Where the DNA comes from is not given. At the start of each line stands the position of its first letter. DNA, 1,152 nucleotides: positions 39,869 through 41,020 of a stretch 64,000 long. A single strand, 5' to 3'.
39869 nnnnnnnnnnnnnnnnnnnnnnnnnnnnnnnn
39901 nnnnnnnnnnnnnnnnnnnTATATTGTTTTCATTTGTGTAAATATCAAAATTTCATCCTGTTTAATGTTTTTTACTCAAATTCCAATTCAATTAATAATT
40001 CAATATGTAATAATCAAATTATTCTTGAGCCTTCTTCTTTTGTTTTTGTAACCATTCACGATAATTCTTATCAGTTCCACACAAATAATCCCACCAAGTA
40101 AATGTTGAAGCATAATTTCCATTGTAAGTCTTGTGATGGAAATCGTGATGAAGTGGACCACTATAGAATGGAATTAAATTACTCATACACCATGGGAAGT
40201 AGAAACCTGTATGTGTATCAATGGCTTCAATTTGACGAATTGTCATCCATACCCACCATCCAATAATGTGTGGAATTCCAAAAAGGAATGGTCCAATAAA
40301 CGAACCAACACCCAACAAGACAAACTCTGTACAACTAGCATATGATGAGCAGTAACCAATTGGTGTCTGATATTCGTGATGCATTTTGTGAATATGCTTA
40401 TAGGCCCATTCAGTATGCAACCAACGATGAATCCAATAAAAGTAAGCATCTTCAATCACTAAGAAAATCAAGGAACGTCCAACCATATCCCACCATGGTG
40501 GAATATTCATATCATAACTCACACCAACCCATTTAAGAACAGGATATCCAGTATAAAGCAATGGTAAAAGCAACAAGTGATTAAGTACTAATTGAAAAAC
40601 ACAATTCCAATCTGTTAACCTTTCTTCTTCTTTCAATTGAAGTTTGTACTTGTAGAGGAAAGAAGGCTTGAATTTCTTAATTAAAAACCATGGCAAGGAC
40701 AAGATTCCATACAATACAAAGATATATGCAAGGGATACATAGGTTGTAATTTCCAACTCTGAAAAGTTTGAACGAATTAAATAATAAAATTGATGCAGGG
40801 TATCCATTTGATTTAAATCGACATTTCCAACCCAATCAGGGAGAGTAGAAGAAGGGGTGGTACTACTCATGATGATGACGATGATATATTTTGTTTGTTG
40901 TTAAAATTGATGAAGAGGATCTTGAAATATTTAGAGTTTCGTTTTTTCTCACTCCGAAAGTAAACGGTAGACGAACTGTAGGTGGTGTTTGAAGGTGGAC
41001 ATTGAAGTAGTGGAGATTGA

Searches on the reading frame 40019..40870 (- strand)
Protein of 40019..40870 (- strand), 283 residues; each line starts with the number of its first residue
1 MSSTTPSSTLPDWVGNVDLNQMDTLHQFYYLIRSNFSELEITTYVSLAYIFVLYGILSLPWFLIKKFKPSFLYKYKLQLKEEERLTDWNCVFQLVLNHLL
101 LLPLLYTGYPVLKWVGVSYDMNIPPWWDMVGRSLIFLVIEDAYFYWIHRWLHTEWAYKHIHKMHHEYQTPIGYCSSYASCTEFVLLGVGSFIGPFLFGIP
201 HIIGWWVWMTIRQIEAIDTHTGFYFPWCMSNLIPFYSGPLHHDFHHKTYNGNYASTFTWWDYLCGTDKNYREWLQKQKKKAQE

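Call 15: find_encoding_contigs(protein=window:40019-40870:-, flank=5000, max_places=3)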
Protein window:40019-40870:- (283 aa): 1 contig read that carries it; 1 place shown.
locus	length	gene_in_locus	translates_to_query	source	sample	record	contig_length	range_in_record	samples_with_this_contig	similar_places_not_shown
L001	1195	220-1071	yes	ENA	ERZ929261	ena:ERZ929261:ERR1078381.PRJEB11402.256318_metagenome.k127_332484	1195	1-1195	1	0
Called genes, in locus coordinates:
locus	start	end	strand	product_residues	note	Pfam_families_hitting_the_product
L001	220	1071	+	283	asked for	PF04116:FA_hydroxylase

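Call 36: search_protein_families(library=pfam, proteins=[window:40019-40870:-], max_evalue=0.001)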
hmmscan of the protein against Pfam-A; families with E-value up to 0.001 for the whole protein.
window:40019-40870:- (283 aa): 1 family
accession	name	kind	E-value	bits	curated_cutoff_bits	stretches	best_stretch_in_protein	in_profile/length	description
PF04116.19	FA_hydroxylase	-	1.7e-26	93.6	31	1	134-266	2-132/132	Fatty acid hydroxylase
